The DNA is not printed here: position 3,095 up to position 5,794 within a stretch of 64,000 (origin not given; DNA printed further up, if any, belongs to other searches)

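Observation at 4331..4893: One ~142-bp palindromic element inserted twice in-frame inside ligD and translated in two different reading frames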

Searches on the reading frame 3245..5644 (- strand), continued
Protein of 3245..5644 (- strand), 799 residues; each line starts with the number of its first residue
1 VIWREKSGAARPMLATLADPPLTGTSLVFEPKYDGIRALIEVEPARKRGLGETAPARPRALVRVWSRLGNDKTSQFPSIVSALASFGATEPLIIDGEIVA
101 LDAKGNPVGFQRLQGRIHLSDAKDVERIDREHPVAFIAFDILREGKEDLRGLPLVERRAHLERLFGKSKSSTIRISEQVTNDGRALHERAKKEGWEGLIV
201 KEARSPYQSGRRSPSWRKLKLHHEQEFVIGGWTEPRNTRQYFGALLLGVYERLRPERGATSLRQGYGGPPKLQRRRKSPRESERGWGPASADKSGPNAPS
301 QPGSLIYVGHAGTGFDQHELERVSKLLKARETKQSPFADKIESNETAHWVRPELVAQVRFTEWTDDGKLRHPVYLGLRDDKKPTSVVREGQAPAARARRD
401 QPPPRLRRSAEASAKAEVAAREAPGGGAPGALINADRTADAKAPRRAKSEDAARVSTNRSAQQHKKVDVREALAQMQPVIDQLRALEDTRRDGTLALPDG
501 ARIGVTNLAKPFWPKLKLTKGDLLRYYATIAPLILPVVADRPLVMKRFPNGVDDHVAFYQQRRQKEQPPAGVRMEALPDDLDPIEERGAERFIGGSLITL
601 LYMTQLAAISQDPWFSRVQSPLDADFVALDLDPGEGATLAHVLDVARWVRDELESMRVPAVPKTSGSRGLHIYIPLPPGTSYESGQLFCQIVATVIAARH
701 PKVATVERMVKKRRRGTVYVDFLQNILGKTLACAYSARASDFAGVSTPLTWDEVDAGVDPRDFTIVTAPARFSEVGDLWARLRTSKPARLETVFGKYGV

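Call 49: predict_structure(alignment_id=A2)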
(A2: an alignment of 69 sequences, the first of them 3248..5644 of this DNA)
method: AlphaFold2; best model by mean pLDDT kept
length: 799 residues; sequences in the alignment: 69
mean_pLDDT: 65.5   pTM: 0.43
mean pLDDT of the five models: 65.5, 63.2, 58.2, 56.8, 54.3
residues with pLDDT >= 90: 131; 70-90: 271; 50-70: 141; < 50: 256
segments of 3 or more residues with pLDDT < 50: 1-18, 256-299, 392-467, 510-525, 537-572, 581-586, 592-623, 724-728, 730-745
pLDDT, mean of each block of 10 residues (from residue 1): 34 44 88 88 81 65 75 70 88 92 84 58 74 90 95 93 87 92 92 85 80 64 83 77 88 53 37 33 34 43 84 73 88 93 87 86 69 74 80 36 33 27 27 28 33 33 43 72 71 74 59 37 48 51 32 32 41 55 48 43 43 37 65 86 94 89 77 82 77 88 78 78 52 43 57 86 60 71 79 74
secondary structure, 60 per line:
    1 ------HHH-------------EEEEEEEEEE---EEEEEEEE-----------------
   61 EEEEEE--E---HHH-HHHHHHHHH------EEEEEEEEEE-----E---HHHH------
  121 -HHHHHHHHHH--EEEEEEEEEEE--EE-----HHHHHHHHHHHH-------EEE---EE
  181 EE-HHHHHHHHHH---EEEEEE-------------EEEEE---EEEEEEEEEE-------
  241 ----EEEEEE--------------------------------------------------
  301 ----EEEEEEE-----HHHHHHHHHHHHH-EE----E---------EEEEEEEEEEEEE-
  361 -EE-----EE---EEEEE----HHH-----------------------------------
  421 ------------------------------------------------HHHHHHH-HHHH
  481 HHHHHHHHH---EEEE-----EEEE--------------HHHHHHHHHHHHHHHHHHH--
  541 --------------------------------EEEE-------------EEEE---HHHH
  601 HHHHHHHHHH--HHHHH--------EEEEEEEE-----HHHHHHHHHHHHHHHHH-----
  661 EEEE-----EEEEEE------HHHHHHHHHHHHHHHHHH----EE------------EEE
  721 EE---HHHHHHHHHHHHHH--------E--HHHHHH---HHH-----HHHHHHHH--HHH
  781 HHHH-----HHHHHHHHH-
elements in order (helices of 4 or more, strands of 3 or more residues): E23-32 E36-43 E61-66 H77-85 E92-101 H111-114 H122-131 E134-144 H154-165 E173-175 E179-182 H184-193 E197-202 E216-220 E224-233 E245-250 E305-311 H317-329 E347-359 E374-378 H469-475 H477-489 E493-496 E502-505 H520-538 E573-576 E590-593 H597-610 H613-617 E626-633 H639-655 E661-664 E670-675 H682-699 E718-722 H726-739 H751-756 H768-775 H778-784 H790-798
